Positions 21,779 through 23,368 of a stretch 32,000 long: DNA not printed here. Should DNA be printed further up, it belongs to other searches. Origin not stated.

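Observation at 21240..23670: Stand-alone Hcp(TssD)-like / HExxH effector / membrane-protein operon: candidate uncharacterised T6SS-iii cargo module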

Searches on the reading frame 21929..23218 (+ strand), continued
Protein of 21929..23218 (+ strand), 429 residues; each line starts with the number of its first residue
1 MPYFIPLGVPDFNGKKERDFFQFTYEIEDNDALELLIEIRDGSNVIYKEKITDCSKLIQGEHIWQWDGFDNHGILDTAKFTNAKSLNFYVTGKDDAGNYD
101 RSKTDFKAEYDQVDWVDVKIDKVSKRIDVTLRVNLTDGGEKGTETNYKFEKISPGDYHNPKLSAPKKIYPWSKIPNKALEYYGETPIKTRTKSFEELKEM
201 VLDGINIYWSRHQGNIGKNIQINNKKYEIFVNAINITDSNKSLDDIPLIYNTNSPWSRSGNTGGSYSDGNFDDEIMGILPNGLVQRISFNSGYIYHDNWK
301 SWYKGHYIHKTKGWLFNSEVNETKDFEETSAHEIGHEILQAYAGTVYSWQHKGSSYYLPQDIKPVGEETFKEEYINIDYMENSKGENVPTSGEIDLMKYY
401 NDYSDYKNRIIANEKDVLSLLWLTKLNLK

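Call 41: list_cluster_members(proteins=[window:21929-23218:+, window:21463-21927:+, window:23215-23670:+, window:29048-31144:-, window:16726-20172:+, window:11708-12469:-])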
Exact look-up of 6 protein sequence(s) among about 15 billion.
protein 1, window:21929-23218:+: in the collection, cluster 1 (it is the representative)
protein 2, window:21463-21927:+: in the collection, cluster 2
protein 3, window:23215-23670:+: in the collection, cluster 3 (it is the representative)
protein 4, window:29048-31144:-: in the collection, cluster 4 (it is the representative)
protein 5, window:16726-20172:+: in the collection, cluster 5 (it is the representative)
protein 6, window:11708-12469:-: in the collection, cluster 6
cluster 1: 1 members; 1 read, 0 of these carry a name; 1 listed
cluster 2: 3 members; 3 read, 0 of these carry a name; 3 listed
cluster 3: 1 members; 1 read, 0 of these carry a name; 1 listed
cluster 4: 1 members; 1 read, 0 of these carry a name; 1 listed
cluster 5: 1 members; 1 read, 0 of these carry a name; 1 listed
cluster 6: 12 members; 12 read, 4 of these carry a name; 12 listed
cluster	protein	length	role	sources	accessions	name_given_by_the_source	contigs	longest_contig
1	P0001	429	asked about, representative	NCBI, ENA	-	-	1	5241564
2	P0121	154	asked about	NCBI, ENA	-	-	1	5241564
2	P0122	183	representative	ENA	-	-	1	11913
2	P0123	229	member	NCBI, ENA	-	-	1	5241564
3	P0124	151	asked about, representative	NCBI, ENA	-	-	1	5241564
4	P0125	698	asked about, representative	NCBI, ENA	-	-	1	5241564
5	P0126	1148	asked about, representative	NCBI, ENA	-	-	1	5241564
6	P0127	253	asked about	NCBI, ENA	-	-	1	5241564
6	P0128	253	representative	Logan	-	-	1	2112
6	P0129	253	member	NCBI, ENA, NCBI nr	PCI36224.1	MAG: triose-phosphate isomerase [Flavobacteriaceae bacterium]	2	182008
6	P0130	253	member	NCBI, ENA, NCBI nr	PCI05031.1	MAG: triose-phosphate isomerase [Flavobacteriaceae bacterium]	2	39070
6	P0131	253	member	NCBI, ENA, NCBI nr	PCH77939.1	MAG: triose-phosphate isomerase [Flavobacteriaceae bacterium]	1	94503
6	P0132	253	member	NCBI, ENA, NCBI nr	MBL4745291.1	MAG: triose-phosphate isomerase [Flavobacteriaceae bacterium] | triose-phosphate isomerase [Flavobacteriaceae bacterium]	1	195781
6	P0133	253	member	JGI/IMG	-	-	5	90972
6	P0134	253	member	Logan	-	-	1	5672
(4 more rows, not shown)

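Call 42: find_encoding_contigs(protein=P0123, flank=10000, max_places=3)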
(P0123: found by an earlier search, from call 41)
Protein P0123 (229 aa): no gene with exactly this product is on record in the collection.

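Call 55: find_related_loci(query=A1, collection=genome_contigs, flank=10000)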
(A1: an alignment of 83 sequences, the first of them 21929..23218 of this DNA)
Query A1 (429 aa) in genome_contigs; peptide patterns used: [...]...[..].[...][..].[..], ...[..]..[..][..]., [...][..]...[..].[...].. (x = any residue, [..] = any of these).
344 stretches matched a pattern; 142 encode a relative of the query (tblastn E <= 1e-3); the best 80 are kept; 80 distinct loci.
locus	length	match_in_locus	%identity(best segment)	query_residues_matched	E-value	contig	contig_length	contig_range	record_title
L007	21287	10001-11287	63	1-429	3e-177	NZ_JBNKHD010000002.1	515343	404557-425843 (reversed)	MAG: Tenacibaculum sp. isolate E1E2.bin.12.orig k141_1822336, whole genome shotgun sequence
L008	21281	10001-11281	63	1-429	2e-177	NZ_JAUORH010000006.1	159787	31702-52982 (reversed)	Tenacibaculum sp. 1_MG-2023 strain C3M11 IIEGNCIA_6, whole genome shotgun sequence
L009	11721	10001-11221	65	1-422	1e-173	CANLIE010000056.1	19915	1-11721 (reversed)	uncultured Cellulophaga sp. isolate 2-1813-Z.fasta genome assembly, contig: NODE_56, whole genome shotgun sequence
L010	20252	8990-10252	55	1-429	7e-146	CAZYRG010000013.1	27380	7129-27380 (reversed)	MAG TPA_asm: uncultured Flavobacteriaceae bacterium isolate binchicken_co366_66 genome assembly, contig: NODE_813_length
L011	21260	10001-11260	54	4-429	3e-137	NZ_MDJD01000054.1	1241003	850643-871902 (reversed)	Flavivirga aquatica strain SK-16 scaffold9_cov54_read183, whole genome shotgun sequence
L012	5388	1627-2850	55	1-429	6e-138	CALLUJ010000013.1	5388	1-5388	MAG: uncultured Aquimarina sp. isolate H1_Bin_MAXBIN__031_1 genome assembly, contig: c_000000767124, whole genome shotgu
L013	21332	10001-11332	48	4-429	6e-120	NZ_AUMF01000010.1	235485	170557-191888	Tenacibaculum ovolyticum DSM 18103 H518DRAFT_scaffold00006.6_C, whole genome shotgun sequence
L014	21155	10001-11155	47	1-422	6e-117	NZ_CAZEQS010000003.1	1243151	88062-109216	Tenacibaculum litoreum isolate CL-TF13(T) TOREUM_Contig_3, whole genome shotgun sequence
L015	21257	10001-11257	48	1-429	5e-117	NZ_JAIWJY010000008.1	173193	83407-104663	Tenacibaculum larymnensis strain LAR25 LAR_25_contig_8, whole genome shotgun sequence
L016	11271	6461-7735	48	4-422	3e-115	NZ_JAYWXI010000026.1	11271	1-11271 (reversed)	Bergeyella sp. RCAD1439 229_scaffolds_25, whole genome shotgun sequence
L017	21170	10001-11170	48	1-429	3e-115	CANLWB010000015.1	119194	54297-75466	uncultured Flavobacteriaceae bacterium isolate 2-674-G.fasta genome assembly, contig: NODE_15, whole genome shotgun sequ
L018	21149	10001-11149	49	1-428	2e-112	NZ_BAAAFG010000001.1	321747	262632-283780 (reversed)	Gangjinia marincola strain JCM 16082 sequence01, whole genome shotgun sequence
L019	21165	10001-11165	51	1-429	5e-113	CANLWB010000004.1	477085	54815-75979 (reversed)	uncultured Flavobacteriaceae bacterium isolate 2-674-G.fasta genome assembly, contig: NODE_4, whole genome shotgun seque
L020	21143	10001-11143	47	1-417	3e-109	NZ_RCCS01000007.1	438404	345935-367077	Tenacibaculum discolor strain DSM 18842 Ga0183463_104, whole genome shotgun sequence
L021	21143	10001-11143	47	1-417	1e-109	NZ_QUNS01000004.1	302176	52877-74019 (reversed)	Tenacibaculum gallaicum strain DSM 18841 Ga0215665_104, whole genome shotgun sequence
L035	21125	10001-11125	37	4-426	2e-75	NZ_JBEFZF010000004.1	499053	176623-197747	Spongiivirga sp. MCCC 1A20706 NODE_4_length_499053_cov_32.348057_cov_32.348057, whole genome shotgun sequence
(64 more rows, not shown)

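Call 66: find_homologous_proteins(query=L035:6613-8421:+, max_evalue=1e-10)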
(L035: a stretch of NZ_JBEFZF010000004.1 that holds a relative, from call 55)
Query L035:6613-8421:+ (602 aa): 1456 proteins with E <= 1e-10 among 8000 candidates; the best 120 are listed.
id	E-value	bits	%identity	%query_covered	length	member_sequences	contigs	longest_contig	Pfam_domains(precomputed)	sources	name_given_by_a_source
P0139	0.0e+0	1319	99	100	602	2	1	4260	PF04717.19,PF05954.18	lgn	-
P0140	8.8e-294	993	80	91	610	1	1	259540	PF04717.19,PF05954.18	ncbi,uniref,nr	ncbi:type VI secretion system Vgr family protein [Spongiivirga citrea]|uniref:Gp5/Type VI secretion 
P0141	1.0e-250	851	62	100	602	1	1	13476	PF04717.19,PF05954.18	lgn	-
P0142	4.3e-242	823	60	99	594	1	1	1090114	PF04717.19,PF05954.18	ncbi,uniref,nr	ncbi:phage baseplate assembly protein V [uncultured Aquimarina sp.]|uniref:type VI secretion system 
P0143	4.6e-242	823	61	99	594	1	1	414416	PF04717.19,PF05954.18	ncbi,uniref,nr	ncbi:phage baseplate assembly protein V [uncultured Aquimarina sp.]|uniref:type VI secretion system 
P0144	5.8e-242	822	62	98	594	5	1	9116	PF04717.19,PF05954.18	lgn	-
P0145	1.8e-240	818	60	99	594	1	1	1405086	PF04717.19,PF10106.15,PF05954.18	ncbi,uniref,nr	ncbi:phage baseplate assembly protein V [uncultured Aquimarina sp.]|uniref:type VI secretion system 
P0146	5.2e-240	816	61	96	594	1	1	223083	PF04717.19,PF05954.18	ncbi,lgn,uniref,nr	ncbi:hypothetical protein J8L88_16440 [Aquimarina sp. MMG015]|uniref:type VI secretion system Vgr fa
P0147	6.3e-240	816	61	96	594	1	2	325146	PF04717.19,PF05954.18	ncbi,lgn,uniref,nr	ncbi:type VI secretion system Vgr family protein [Aquimarina latercula]|uniref:type VI secretion sys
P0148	7.3e-240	815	61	96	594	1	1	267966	PF04717.19,PF05954.18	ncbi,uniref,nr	ncbi:type VI secretion system Vgr family protein [Aquimarina sp. 2201CG5-10]|uniref:type VI secretio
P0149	8.7e-240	815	62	96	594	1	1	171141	PF04717.19,PF05954.18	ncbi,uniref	ncbi:type VI secretion system Vgr family protein [Aquimarina rubra]|uniref:Type VI secretion system 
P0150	1.0e-239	815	60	99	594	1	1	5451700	PF04717.19,PF05954.18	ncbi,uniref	ncbi:type VI secretion system Vgr family protein [Aquimarina sp. LLG6339-5]|uniref:type VI secretion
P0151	2.5e-239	814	60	99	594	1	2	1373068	PF04717.19,PF05954.18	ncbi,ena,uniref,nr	ncbi:phage baseplate assembly protein V [uncultured Aquimarina sp.]|uniref:type VI secretion system 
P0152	3.2e-239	813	61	96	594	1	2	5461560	PF04717.19,PF05954.18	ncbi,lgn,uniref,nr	ncbi:hypothetical protein D1815_07870 [Aquimarina sp. AD1]|uniref:type VI secretion system Vgr famil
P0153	6.4e-239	812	62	96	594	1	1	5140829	PF04717.19,PF05954.18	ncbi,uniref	ncbi:type VI secretion system Vgr family protein [Aquimarina sp. SS2-1]|uniref:type VI secretion sys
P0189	1.6e-213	729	59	96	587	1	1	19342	PF04717.19,PF05954.18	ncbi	ncbi:MAG: type VI secretion system Vgr family protein [Polaribacter sp.]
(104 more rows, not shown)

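Call 70: find_encoding_contigs(protein=P0189, flank=10000, max_places=2)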
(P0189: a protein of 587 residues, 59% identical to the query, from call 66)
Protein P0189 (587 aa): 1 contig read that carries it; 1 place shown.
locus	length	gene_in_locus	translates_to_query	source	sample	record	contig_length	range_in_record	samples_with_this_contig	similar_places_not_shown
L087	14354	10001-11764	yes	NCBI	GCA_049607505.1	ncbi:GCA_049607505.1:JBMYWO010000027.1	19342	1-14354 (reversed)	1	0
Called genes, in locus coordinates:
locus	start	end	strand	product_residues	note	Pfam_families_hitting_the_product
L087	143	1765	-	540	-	PF01979:Amidohydro_1, PF13382:Adenine_deam_C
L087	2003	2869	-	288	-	PF03755:YicC-like_N, PF08340:YicC-like_C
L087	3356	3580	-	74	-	-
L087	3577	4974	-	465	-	PF03023:MurJ, PF01554:MatE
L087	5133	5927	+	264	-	PF03741:TerC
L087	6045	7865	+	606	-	PF05947:T6SS_TssF (weak)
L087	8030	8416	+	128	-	PF17642:TssD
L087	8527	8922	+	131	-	PF17642:TssD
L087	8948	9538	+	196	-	-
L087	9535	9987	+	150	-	-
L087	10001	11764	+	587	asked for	PF05954:Phage_GPD, PF04717:Phage_base_V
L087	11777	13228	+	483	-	PF09994:T6SS_Tle1-like_cat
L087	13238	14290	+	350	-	PF11153:DUF2931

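Call 71: find_homologous_proteins(query=L087:6045-7865:+, max_evalue=1e-10)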
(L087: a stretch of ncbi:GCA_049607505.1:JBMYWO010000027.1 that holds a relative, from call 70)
Query L087:6045-7865:+ (606 aa): 218 proteins with E <= 1e-10 among 8000 candidates; the best 120 are listed.
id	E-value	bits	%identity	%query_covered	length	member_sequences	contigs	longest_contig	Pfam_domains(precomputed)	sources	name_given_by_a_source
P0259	0.0e+0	1313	100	100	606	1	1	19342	PF05947.18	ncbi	ncbi:MAG: hypothetical protein ACPGTO_03915 [Polaribacter sp.]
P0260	0.0e+0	1185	89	100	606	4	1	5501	PF05947.18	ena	-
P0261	0.0e+0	1014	73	100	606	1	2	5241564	PF05947.18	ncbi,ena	-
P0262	2.7e-283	959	71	100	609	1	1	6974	PF05947.18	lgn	-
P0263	1.4e-272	924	68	100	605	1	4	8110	-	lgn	-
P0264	1.7e-260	884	65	100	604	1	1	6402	PF05947.18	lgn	-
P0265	3.8e-254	863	63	100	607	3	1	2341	PF05947.18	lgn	-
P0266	3.8e-252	856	63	100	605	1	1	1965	PF05947.18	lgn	-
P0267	3.2e-244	830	62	100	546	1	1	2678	PF05947.18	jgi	-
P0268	4.3e-243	826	62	99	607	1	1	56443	-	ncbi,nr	ncbi:hypothetical protein OAT18_00045 [Tenacibaculum sp.]|nr:hypothetical protein [Tenacibaculum sp.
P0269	3.0e-239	814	60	99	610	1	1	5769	PF05947.18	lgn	-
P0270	6.1e-237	806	61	100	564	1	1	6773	PF05947.18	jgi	-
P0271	3.0e-231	787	58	100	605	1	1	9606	-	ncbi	-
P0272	2.8e-220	751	57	99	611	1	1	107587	-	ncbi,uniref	ncbi:hypothetical protein [uncultured Algibacter sp.]|uniref:hypothetical protein n=1 Tax=uncultured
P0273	3.3e-219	747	57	99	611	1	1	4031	PF05947.18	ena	-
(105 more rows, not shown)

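Call 72: find_encoding_contigs(protein=P0261, flank=10000, max_places=3)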
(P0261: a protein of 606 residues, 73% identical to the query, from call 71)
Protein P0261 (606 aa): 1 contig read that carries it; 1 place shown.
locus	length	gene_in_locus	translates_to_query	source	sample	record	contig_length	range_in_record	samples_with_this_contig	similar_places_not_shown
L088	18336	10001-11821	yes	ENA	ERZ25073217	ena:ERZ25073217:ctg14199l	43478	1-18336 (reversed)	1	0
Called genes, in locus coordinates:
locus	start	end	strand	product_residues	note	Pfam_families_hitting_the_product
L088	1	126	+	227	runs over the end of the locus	-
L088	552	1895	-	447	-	PF17541:TssC, PF17482:Phage_sheath_1C (weak)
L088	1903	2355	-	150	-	-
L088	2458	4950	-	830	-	PF02861:Clp_N, PF20703:nSTAND1 (weak), PF00004:AAA, PF13191:AAA_16, PF17871:AAA_lid_9, PF07724:AAA_2, PF07728:AAA_5, PF10431:ClpB_D2-small, +13 more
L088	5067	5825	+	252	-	PF02557:VanY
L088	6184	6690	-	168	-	PF17561:TssO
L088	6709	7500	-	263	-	PF17555:TssN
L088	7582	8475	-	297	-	-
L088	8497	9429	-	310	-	PF13620:CarboxypepD_reg, PF13715:CarbopepD_reg_2 (weak), PF00877:NLPC_P60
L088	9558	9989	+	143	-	PF04965:GPW_gp25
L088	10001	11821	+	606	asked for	PF05947:T6SS_TssF (weak)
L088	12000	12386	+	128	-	PF17642:TssD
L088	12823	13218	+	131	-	PF17642:TssD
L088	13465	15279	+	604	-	PF05954:Phage_GPD, PF04717:Phage_base_V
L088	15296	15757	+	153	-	PF05488:PAAR_motif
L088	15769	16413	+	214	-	-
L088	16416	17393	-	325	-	PF13936:HTH_38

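Call 93: list_cluster_members(proteins=[L088:552-1895:-, L088:2458-4950:-, L088:13465-15279:+, L088:6709-7500:-, L088:9558-9989:+, L088:12000-12386:+, L088:15296-15757:+])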
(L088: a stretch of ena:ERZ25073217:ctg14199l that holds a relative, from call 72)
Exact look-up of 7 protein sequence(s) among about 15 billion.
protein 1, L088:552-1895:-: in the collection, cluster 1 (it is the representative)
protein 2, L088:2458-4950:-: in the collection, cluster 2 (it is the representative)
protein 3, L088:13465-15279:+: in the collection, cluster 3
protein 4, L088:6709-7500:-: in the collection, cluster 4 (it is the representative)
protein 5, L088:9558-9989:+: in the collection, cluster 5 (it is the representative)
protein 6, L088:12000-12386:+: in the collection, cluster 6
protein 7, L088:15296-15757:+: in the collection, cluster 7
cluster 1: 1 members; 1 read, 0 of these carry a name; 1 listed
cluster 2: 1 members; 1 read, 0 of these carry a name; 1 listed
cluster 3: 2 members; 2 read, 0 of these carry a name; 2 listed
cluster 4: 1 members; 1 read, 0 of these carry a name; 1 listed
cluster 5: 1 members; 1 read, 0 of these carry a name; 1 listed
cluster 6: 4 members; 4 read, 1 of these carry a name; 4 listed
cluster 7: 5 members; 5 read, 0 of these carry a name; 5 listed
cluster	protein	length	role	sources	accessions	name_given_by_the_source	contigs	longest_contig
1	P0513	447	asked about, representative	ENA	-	-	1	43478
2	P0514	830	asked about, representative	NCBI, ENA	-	-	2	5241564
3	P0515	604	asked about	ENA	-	-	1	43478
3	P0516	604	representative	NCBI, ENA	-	-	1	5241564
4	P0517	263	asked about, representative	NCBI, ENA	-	-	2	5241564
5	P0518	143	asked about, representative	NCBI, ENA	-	-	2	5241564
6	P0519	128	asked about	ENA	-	-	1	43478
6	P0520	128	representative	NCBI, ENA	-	-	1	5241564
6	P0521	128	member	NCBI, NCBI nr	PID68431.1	MAG: phage tail protein [Flavobacteriia bacterium]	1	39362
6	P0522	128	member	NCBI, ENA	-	-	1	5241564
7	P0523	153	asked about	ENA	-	-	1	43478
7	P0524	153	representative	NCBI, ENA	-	-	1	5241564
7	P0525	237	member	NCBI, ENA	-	-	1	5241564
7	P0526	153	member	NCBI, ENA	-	-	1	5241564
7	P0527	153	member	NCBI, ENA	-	-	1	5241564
